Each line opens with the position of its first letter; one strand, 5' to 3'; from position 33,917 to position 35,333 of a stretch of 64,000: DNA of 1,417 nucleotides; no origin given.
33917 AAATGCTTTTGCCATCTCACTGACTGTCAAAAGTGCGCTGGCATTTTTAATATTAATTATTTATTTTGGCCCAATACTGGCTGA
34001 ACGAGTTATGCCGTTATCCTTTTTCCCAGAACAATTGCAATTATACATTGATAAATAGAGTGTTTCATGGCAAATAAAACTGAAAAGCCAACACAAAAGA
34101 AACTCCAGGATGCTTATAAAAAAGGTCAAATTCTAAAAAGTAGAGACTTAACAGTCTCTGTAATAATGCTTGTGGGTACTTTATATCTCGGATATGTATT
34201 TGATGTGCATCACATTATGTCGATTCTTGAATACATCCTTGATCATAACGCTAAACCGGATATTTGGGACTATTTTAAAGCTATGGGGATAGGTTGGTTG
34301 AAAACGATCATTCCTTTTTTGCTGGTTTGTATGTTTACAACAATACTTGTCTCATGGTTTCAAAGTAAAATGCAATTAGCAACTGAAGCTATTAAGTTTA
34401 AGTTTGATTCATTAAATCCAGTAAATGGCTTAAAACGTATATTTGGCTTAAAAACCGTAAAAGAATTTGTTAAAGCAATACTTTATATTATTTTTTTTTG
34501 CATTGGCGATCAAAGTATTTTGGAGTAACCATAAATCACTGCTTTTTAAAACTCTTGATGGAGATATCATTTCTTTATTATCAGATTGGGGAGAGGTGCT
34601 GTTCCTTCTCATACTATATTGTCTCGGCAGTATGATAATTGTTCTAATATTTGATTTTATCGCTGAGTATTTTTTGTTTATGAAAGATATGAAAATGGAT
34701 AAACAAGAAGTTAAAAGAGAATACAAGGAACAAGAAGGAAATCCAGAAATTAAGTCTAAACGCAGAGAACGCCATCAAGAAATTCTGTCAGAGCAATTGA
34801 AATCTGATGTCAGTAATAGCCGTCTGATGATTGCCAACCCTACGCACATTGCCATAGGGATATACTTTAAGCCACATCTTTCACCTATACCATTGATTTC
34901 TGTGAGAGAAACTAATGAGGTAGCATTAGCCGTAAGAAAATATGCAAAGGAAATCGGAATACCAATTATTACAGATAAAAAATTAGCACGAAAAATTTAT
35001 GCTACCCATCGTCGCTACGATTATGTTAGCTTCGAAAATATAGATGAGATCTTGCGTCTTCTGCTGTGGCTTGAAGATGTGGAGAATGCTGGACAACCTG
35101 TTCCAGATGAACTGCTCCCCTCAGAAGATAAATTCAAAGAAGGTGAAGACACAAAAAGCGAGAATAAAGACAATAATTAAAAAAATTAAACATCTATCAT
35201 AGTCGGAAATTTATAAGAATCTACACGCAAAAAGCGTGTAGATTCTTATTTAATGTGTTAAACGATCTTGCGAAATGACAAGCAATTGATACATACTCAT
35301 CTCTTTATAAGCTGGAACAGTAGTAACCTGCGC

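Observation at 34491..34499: epaS (SctU) is split by a frameshift in a T9 homopolymer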

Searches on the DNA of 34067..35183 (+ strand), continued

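Call 30: search_dna_similar(query=window:34446-34523:+, collection=ecoli_genomes, mode=near, max_rows=60, rows=best)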
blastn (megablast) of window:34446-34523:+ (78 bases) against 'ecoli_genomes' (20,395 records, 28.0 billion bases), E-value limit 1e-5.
Records with a match: 2563; places in all: 2563; records where one place covers at least 80% of the query: 2483.
Genomes with a match: 2563 of 5426; with a place that covers at least 80% of the query: 2483. Places per genome that has any: lowest 1, median 1, highest 1. On chromosomes: 2563 places; on plasmids: 0.
Best place of each record, by identity: 95-99% 2123; 90-95% 406; 80-90% 34.
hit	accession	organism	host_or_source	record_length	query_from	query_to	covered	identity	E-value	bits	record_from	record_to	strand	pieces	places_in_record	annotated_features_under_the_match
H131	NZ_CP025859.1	Escherichia coli strain 504239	Homo sapiens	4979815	1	78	100%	98.7%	1e-30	139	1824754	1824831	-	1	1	EscU/YscU/HrcU family type III secretion system export apparatus ...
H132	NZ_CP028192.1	Escherichia coli strain CFSAN018748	tissue and/or biological fluid swine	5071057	1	78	100%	98.7%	1e-30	139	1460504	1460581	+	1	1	EscU/YscU/HrcU family type III secretion system export apparatus ...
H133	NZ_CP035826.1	Escherichia coli strain 67-1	Homo sapiens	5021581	1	78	100%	98.7%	1e-30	139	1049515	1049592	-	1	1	EscU/YscU/HrcU family type III secretion system export apparatus ...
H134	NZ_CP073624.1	Escherichia coli strain AW1.7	meat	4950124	1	78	100%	98.7%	1e-30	139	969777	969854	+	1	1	EscU/YscU/HrcU family type III secretion system export apparatus ...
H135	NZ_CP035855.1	Escherichia coli TW11681 strain TW11681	-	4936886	1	78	100%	98.7%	1e-30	139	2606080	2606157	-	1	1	EscU/YscU/HrcU family type III secretion system export apparatus ...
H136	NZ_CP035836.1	Escherichia coli strain WS1933D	Homo sapiens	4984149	1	78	100%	98.7%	1e-30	139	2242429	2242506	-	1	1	EscU/YscU/HrcU family type III secretion system export apparatus ...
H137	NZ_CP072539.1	Escherichia coli O128ac:H12 strain AW1.7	Cattle slaughter plant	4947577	1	78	100%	98.7%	1e-30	139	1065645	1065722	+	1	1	EscU/YscU/HrcU family type III secretion system export apparatus ...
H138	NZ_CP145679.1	Escherichia coli strain S1-NGR-02-A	Homo sapiens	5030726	1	78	100%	98.7%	1e-30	139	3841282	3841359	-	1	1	EscU/YscU/HrcU family type III secretion system export apparatus ...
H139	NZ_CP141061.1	Escherichia coli strain KE55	Homo sapiens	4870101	1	78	100%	98.7%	1e-30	139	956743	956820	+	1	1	EscU/YscU/HrcU family type III secretion system export apparatus ...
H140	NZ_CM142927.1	Escherichia coli strain UCPROB-002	Homo sapiens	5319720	1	78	100%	98.7%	1e-30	139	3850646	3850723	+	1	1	EscU/YscU/HrcU family type III secretion system export apparatus ...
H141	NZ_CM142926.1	Escherichia coli strain UCPROB-001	Homo sapiens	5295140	1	78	100%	98.7%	1e-30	139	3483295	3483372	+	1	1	EscU/YscU/HrcU family type III secretion system export apparatus ...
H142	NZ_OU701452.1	Escherichia coli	Homo sapiens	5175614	1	78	100%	98.7%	1e-30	139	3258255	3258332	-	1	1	EscU/YscU/HrcU family type III secretion system export apparatus ...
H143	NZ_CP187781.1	Escherichia coli strain 097H6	Cattle Egret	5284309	1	78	100%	98.7%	1e-30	139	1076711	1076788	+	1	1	EscU/YscU/HrcU family type III secretion system export apparatus ...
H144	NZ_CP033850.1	Escherichia coli strain FDAARGOS_497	Homo sapiens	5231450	1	78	100%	98.7%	5e-30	137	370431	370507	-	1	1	EscU/YscU/HrcU family type III secretion system export apparatus ...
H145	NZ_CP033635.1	Escherichia coli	chicken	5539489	1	78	100%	98.7%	5e-30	137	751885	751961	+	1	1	EscU/YscU/HrcU family type III secretion system export apparatus ...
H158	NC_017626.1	Escherichia coli 042 strain 042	-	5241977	1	78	100%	98.7%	5e-30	137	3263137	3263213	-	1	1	EscU/YscU/HrcU family type III secretion system export apparatus ...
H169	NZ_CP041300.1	Escherichia coli O1:H42 strain CLSC36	Homo sapiens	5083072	1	78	100%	98.7%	5e-30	137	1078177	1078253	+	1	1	EscU/YscU/HrcU family type III secretion system export apparatus ...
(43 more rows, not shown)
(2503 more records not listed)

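Call 32: get_annotated_region(hit=H131, flank=1200)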
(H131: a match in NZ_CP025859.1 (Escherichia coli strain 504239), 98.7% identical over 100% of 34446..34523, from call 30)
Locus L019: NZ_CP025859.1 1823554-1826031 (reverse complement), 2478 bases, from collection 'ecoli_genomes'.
description: Escherichia coli strain 504239 chromosome, complete genome
organism: Escherichia coli strain 504239 (NCBI taxid 562)
replicon: chromosome; assembly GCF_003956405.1
host: Homo sapiens; source: stool; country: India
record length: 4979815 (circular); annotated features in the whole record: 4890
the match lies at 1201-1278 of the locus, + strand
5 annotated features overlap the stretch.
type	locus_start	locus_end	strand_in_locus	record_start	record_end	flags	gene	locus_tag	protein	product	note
CDS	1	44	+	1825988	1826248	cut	-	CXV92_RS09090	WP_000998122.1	EscS/YscS/HrcS family type III secretion system export apparatus protein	-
CDS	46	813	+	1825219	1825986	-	sctT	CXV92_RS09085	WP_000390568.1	type III secretion system export apparatus subunit SctT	-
CDS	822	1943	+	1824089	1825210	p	-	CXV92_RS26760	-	EscU/YscU/HrcU family type III secretion system export apparatus switch protein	frameshifted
CDS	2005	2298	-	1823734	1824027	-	-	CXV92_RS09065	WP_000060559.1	invasion protein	-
CDS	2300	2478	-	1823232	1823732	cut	-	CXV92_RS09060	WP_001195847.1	helix-turn-helix transcriptional regulator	-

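Call 33: get_annotated_region(hit=H132, flank=1200)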
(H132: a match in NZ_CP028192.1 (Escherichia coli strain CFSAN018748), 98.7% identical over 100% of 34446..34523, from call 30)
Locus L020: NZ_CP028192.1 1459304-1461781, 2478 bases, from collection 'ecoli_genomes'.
description: Escherichia coli strain CFSAN018748 chromosome, complete genome
organism: Escherichia coli strain CFSAN018748 (NCBI taxid 562)
replicon: chromosome; assembly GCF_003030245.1
host: -; source: tissue and/or biological fluid swine; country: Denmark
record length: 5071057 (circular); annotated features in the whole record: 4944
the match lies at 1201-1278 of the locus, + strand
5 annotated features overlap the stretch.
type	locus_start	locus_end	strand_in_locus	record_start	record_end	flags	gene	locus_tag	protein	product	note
CDS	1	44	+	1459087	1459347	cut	-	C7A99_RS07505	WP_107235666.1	EscS/YscS/HrcS family type III secretion system export apparatus protein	-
CDS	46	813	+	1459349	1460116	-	sctT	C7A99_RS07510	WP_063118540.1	type III secretion system export apparatus subunit SctT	-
CDS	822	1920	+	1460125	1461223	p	-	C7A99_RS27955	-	EscU/YscU/HrcU family type III secretion system export apparatus switch protein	frameshifted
CDS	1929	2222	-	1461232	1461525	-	-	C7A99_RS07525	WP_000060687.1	invasion protein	-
CDS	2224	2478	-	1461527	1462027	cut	-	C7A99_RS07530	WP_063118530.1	helix-turn-helix transcriptional regulator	-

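Call 34: get_annotated_region(hit=H134, flank=1200)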
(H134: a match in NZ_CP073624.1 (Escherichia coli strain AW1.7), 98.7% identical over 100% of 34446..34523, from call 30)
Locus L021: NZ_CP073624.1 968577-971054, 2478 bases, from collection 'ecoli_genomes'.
description: Escherichia coli strain AW1.7 chromosome, complete genome
organism: Escherichia coli strain AW1.7 (NCBI taxid 562)
replicon: chromosome; assembly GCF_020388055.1
host: -; source: meat; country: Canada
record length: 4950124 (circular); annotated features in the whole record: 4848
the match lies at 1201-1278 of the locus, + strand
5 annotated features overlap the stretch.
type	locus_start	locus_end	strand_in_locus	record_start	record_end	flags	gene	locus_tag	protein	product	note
CDS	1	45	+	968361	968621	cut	-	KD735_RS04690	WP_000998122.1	EscS/YscS/HrcS family type III secretion system export apparatus protein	-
CDS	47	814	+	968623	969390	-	sctT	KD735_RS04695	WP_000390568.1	type III secretion system export apparatus subunit SctT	-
CDS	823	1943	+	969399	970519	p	-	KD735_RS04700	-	EscU/YscU/HrcU family type III secretion system export apparatus switch protein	frameshifted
CDS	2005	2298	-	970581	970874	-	-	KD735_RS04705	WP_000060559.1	invasion protein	-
CDS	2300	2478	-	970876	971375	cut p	-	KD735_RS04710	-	helix-turn-helix transcriptional regulator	frameshifted; internal stop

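Call 35: get_annotated_region(hit=H135, flank=1200)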
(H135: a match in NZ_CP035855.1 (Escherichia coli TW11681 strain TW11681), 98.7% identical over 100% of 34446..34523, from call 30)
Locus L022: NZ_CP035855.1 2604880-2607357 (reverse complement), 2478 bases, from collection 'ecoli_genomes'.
description: Escherichia coli TW11681 chromosome, complete genome
organism: Escherichia coli TW11681 strain TW11681 (NCBI taxid 913088)
replicon: chromosome; assembly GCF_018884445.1
host: -; source: -; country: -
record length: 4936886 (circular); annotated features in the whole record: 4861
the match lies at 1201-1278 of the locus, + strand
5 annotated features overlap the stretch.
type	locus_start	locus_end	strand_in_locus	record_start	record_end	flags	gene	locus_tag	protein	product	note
CDS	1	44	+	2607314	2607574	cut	-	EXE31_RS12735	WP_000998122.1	EscS/YscS/HrcS family type III secretion system export apparatus protein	-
CDS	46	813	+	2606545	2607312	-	sctT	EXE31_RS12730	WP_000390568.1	type III secretion system export apparatus subunit SctT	-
CDS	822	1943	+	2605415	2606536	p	-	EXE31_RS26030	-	EscU/YscU/HrcU family type III secretion system export apparatus switch protein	frameshifted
CDS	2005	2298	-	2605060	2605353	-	-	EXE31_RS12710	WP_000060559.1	invasion protein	-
CDS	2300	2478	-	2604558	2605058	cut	-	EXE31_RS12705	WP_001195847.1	helix-turn-helix transcriptional regulator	-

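Call 36: get_annotated_region(hit=H138, flank=1200)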
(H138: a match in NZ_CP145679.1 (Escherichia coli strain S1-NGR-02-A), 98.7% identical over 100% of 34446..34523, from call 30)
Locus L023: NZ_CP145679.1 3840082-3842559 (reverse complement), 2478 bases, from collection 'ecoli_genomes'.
description: Escherichia coli strain S1-NGR-02-A chromosome, complete genome
organism: Escherichia coli strain S1-NGR-02-A (NCBI taxid 562)
replicon: chromosome; assembly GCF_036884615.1
host: Homo sapiens; source: stool; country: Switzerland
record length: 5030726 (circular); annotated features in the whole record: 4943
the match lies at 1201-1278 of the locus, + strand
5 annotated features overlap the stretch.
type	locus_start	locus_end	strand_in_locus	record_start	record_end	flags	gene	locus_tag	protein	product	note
CDS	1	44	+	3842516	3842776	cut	-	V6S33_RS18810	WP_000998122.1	EscS/YscS/HrcS family type III secretion system export apparatus protein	-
CDS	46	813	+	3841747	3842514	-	sctT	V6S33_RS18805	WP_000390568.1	type III secretion system export apparatus subunit SctT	-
CDS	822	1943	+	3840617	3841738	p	-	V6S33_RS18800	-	EscU/YscU/HrcU family type III secretion system export apparatus switch protein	frameshifted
CDS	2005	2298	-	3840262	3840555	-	-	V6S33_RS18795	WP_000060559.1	invasion protein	-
CDS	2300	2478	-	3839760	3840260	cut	-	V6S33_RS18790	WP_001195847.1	helix-turn-helix transcriptional regulator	-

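Call 37: get_annotated_region(hit=H140, flank=1200)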
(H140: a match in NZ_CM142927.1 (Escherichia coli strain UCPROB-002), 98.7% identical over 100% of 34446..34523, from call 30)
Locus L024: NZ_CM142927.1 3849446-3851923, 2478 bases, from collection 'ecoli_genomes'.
description: Escherichia coli strain UCPROB-002 chromosome, whole genome shotgun sequence
organism: Escherichia coli strain UCPROB-002 (NCBI taxid 562)
replicon: chromosome; assembly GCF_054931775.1
host: Homo sapiens; source: fecal sample; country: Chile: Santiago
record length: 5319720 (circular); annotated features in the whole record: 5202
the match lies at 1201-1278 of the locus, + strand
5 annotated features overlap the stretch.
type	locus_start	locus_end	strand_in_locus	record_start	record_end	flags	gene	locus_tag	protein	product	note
CDS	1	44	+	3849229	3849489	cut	-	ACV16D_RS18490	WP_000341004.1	EscS/YscS/HrcS family type III secretion system export apparatus protein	-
CDS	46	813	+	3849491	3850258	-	sctT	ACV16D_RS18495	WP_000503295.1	type III secretion system export apparatus subunit SctT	-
CDS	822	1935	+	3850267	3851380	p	-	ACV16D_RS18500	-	EscU/YscU/HrcU family type III secretion system export apparatus switch protein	frameshifted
CDS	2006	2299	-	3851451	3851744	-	-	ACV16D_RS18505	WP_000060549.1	hypothetical protein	-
CDS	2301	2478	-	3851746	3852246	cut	-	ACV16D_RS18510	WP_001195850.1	helix-turn-helix transcriptional regulator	-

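Call 45: get_annotated_region(hit=H158, flank=15000)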
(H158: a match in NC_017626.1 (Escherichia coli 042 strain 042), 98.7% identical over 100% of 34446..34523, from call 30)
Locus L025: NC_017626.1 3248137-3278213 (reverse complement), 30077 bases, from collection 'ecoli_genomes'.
description: Escherichia coli 042, complete sequence
organism: Escherichia coli 042 strain 042 (NCBI taxid 216592)
replicon: chromosome; assembly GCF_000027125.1
host: -; source: -; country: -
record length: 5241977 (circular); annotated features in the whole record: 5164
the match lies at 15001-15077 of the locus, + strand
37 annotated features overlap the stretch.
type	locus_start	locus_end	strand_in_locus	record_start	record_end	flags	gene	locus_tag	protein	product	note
CDS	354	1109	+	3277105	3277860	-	actS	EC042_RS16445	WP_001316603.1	amidase activator ActS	-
tRNA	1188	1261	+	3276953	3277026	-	-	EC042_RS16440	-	tRNA-Gly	-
CDS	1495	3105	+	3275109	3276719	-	-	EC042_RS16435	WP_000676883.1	glycoside hydrolase family 15 protein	-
CDS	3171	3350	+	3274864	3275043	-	-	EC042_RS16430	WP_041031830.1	GhoT/OrtT family toxin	-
CDS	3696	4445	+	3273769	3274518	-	-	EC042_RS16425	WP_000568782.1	helix-turn-helix domain-containing protein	-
CDS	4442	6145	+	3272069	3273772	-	sctC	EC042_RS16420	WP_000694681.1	type III secretion system outer membrane ring subunit SctC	-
CDS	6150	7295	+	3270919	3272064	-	-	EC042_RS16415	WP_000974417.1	YopN/LcrE/InvE/MxiC type III secretion system gatekeeper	-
CDS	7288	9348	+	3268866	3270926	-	-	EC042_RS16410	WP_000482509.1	EscV/YscV/HrcV family type III secretion system export apparatus protein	-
CDS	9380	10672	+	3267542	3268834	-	sctN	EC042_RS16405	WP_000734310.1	type III secretion system ATPase SctN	-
CDS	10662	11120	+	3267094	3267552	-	-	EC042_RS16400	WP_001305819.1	type III secretion protein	-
CDS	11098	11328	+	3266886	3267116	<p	-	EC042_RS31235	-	type III secretion system needle length determinant, SpaN/EivJ family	incomplete; partial in the middle of a contig; missing C-terminus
CDS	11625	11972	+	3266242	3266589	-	-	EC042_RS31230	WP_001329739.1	type III secretion system needle length determinant, SpaN/EivJ family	-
CDS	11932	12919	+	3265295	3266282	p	-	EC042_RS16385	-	YscQ/HrcQ family type III secretion apparatus protein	frameshifted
CDS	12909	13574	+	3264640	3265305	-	-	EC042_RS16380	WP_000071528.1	EscR/YscR/HrcR family type III secretion system export apparatus protein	-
CDS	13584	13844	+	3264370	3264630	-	-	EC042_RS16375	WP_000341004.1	EscS/YscS/HrcS family type III secretion system export apparatus protein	-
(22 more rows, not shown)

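Call 77: search_dna_similar(query=L005:1-7117:+, collection=ecoli_genomes, mode=near, max_rows=60, rows=best)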
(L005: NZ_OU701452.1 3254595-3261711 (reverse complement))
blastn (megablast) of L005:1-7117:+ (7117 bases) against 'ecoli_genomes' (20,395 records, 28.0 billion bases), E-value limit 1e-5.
Records with a match: 3261; places in all: 3293; records where one place covers at least 80% of the query: 3013.
Genomes with a match: 3261 of 5426; with a place that covers at least 80% of the query: 3013. Places per genome that has any: lowest 1, median 1, highest 3. On chromosomes: 3293 places; on plasmids: 0.
Best place of each record, by identity: >=99% 335; 95-99% 2788; 90-95% 138.
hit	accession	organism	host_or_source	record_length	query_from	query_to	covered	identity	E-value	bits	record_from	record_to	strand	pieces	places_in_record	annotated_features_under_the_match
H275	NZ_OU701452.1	Escherichia coli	Homo sapiens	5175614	1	7117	100%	100.0%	0e+0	13143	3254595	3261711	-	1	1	PrgH/EprH family type III secretion apparatus protein | EscU/YscU/HrcU family type III secretion system export apparatus ... | YscQ/HrcQ family type III secretion apparatus protein | sctT: type III secretion system export apparatus subunit SctT | EscR/YscR/HrcR family type III secretion system export apparatus ... | and 7 other names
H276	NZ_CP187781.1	Escherichia coli strain 097H6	Cattle Egret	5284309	1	7117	100%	100.0%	0e+0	13143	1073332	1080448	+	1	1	PrgH/EprH family type III secretion apparatus protein | EscU/YscU/HrcU family type III secretion system export apparatus ... | YscQ/HrcQ family type III secretion apparatus protein | sctT: type III secretion system export apparatus subunit SctT | EscR/YscR/HrcR family type III secretion system export apparatus ... | and 7 other names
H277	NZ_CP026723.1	Escherichia coli strain 266917_2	Homo sapiens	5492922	1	7117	100%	100.0%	0e+0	13136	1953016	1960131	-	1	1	PrgH/EprH family type III secretion apparatus protein | EscU/YscU/HrcU family type III secretion system export apparatus ... | YscQ/HrcQ family type III secretion apparatus protein | sctT: type III secretion system export apparatus subunit SctT | EscR/YscR/HrcR family type III secretion system export apparatus ... | and 7 other names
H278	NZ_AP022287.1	Escherichia coli strain WP9-S17-ESBL-11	-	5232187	1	7117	100%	100.0%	0e+0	13136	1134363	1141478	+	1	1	PrgH/EprH family type III secretion apparatus protein | EscU/YscU/HrcU family type III secretion system export apparatus ... | YscQ/HrcQ family type III secretion apparatus protein | sctT: type III secretion system export apparatus subunit SctT | EscR/YscR/HrcR family type III secretion system export apparatus ... | and 7 other names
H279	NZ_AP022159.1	Escherichia coli strain WP5-S18-ESBL-07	-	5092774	1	7117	100%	100.0%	0e+0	13136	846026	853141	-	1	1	PrgH/EprH family type III secretion apparatus protein | EscU/YscU/HrcU family type III secretion system export apparatus ... | YscQ/HrcQ family type III secretion apparatus protein | sctT: type III secretion system export apparatus subunit SctT | EscR/YscR/HrcR family type III secretion system export apparatus ... | and 7 other names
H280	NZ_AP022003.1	Escherichia coli strain WP3-W18-ESBL-08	-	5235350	1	7117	100%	100.0%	0e+0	13136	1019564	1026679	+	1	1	PrgH/EprH family type III secretion apparatus protein | EscU/YscU/HrcU family type III secretion system export apparatus ... | YscQ/HrcQ family type III secretion apparatus protein | sctT: type III secretion system export apparatus subunit SctT | EscR/YscR/HrcR family type III secretion system export apparatus ... | and 7 other names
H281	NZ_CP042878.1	Escherichia coli strain NMBU_W05E18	surface water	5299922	1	7117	100%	100.0%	0e+0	13136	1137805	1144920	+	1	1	PrgH/EprH family type III secretion apparatus protein | EscU/YscU/HrcU family type III secretion system export apparatus ... | YscQ/HrcQ family type III secretion apparatus protein | sctT: type III secretion system export apparatus subunit SctT | EscR/YscR/HrcR family type III secretion system export apparatus ... | and 7 other names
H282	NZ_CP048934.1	Escherichia coli strain 190693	Homo sapiens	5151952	1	7117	100%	100.0%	0e+0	13136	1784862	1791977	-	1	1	PrgH/EprH family type III secretion apparatus protein | EscU/YscU/HrcU family type III secretion system export apparatus ... | YscQ/HrcQ family type III secretion apparatus protein | sctT: type III secretion system export apparatus subunit SctT | EscR/YscR/HrcR family type III secretion system export apparatus ... | and 7 other names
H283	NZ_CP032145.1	Escherichia coli strain 15.TR.026_OXA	Larus michahellis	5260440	1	7117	100%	100.0%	0e+0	13136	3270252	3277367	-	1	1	PrgH/EprH family type III secretion apparatus protein | EscU/YscU/HrcU family type III secretion system export apparatus ... | YscQ/HrcQ family type III secretion apparatus protein | sctT: type III secretion system export apparatus subunit SctT | EscR/YscR/HrcR family type III secretion system export apparatus ... | and 7 other names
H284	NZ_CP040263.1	Escherichia coli strain 631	Bivalve mollusk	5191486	1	7117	100%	100.0%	0e+0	13136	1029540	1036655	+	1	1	PrgH/EprH family type III secretion apparatus protein | EscU/YscU/HrcU family type III secretion system export apparatus ... | YscQ/HrcQ family type III secretion apparatus protein | sctT: type III secretion system export apparatus subunit SctT | EscR/YscR/HrcR family type III secretion system export apparatus ... | and 7 other names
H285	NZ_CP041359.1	Escherichia coli strain U1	missing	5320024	1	7117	100%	100.0%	0e+0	13136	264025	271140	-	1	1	PrgH/EprH family type III secretion apparatus protein | EscU/YscU/HrcU family type III secretion system export apparatus ... | YscQ/HrcQ family type III secretion apparatus protein | sctT: type III secretion system export apparatus subunit SctT | EscR/YscR/HrcR family type III secretion system export apparatus ... | and 7 other names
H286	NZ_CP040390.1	Escherichia coli strain A1_136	Larus sp. (gull)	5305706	1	7117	100%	100.0%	0e+0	13136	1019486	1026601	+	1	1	PrgH/EprH family type III secretion apparatus protein | EscU/YscU/HrcU family type III secretion system export apparatus ... | YscQ/HrcQ family type III secretion apparatus protein | sctT: type III secretion system export apparatus subunit SctT | EscR/YscR/HrcR family type III secretion system export apparatus ... | and 7 other names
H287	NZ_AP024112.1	Escherichia coli strain ECSC054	Homo sapiens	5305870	1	7117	100%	100.0%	0e+0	13136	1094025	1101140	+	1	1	PrgH/EprH family type III secretion apparatus protein | EscU/YscU/HrcU family type III secretion system export apparatus ... | YscQ/HrcQ family type III secretion apparatus protein | sctT: type III secretion system export apparatus subunit SctT | EscR/YscR/HrcR family type III secretion system export apparatus ... | and 7 other names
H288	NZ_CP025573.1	Escherichia coli strain E-1246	Homo sapiens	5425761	1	7117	100%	100.0%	0e+0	13136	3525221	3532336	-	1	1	PrgH/EprH family type III secretion apparatus protein | EscU/YscU/HrcU family type III secretion system export apparatus ... | YscQ/HrcQ family type III secretion apparatus protein | sctT: type III secretion system export apparatus subunit SctT | EscR/YscR/HrcR family type III secretion system export apparatus ... | and 7 other names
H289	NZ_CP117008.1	Escherichia coli strain MLI109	Homo sapiens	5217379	1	7117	100%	100.0%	0e+0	13136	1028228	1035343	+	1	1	PrgH/EprH family type III secretion apparatus protein | EscU/YscU/HrcU family type III secretion system export apparatus ... | YscQ/HrcQ family type III secretion apparatus protein | sctT: type III secretion system export apparatus subunit SctT | EscR/YscR/HrcR family type III secretion system export apparatus ... | and 7 other names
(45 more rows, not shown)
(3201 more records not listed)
